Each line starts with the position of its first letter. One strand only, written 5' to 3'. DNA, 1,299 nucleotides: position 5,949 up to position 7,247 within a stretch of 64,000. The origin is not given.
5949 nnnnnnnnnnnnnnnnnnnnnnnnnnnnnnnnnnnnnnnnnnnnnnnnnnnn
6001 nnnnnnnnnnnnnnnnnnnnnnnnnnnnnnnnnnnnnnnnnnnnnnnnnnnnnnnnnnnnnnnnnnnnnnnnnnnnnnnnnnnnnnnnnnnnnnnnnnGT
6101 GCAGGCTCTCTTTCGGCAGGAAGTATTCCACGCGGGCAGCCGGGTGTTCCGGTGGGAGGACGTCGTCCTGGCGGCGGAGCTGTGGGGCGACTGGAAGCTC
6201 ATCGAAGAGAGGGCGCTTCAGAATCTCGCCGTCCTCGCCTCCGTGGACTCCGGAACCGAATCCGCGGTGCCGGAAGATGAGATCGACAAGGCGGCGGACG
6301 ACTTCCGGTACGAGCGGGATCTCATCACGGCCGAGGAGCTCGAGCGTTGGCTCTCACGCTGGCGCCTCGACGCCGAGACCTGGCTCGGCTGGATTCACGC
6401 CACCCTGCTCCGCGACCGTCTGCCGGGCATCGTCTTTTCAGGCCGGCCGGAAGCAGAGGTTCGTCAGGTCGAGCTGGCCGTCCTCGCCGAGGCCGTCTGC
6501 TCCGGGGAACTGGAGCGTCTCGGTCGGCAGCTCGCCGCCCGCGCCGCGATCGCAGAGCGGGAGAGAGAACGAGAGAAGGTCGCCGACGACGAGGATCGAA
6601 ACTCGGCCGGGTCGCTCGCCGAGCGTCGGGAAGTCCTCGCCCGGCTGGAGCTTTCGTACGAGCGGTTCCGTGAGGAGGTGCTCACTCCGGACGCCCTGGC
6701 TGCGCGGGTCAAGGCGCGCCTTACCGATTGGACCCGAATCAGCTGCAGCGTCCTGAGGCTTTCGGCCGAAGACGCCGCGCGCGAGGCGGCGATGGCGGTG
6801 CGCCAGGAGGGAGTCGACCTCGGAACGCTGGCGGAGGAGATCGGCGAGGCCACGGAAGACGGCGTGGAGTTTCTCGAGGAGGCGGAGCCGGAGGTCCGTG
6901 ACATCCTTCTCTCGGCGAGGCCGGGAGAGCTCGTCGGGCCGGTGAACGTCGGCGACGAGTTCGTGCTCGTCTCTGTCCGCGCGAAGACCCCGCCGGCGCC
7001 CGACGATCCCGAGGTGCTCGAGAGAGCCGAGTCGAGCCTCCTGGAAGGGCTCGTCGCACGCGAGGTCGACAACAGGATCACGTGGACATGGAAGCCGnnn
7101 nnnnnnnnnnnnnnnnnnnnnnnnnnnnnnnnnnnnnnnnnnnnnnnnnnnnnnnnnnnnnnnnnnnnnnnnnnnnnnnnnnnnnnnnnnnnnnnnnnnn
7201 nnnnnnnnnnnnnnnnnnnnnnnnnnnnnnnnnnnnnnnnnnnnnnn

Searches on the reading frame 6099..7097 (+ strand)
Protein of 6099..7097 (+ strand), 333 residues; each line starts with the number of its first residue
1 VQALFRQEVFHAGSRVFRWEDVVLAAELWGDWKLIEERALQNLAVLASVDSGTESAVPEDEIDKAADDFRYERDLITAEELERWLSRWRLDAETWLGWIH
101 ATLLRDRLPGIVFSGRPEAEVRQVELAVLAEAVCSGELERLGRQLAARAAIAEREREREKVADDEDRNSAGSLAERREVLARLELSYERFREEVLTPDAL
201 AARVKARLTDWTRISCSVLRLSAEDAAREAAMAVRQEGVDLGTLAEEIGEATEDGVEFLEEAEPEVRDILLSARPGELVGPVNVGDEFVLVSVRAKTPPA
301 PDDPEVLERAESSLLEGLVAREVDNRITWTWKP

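Call 40: search_protein_families(library=ncbifam, proteins=[window:6099-7097:+], max_evalue=0.01)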
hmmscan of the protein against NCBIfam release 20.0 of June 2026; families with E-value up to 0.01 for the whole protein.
window:6099-7097:+ (333 aa): 1 family
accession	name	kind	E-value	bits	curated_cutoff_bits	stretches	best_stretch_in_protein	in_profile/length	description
TIGR04500.1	PpiC_rel_mature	subfamily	2.6e-07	30.2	180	1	186-331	184-339/340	TIGR04500 family putative peptide maturation system protein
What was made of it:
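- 6099..7100 (+): PpiC-related protein of about 333 aa, the first gene of the conserved cassette. Weak NCBIfam hit to TIGR04500, 'putative peptide maturation system protein' (E=2.6e-7, below cut-off; call 40).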
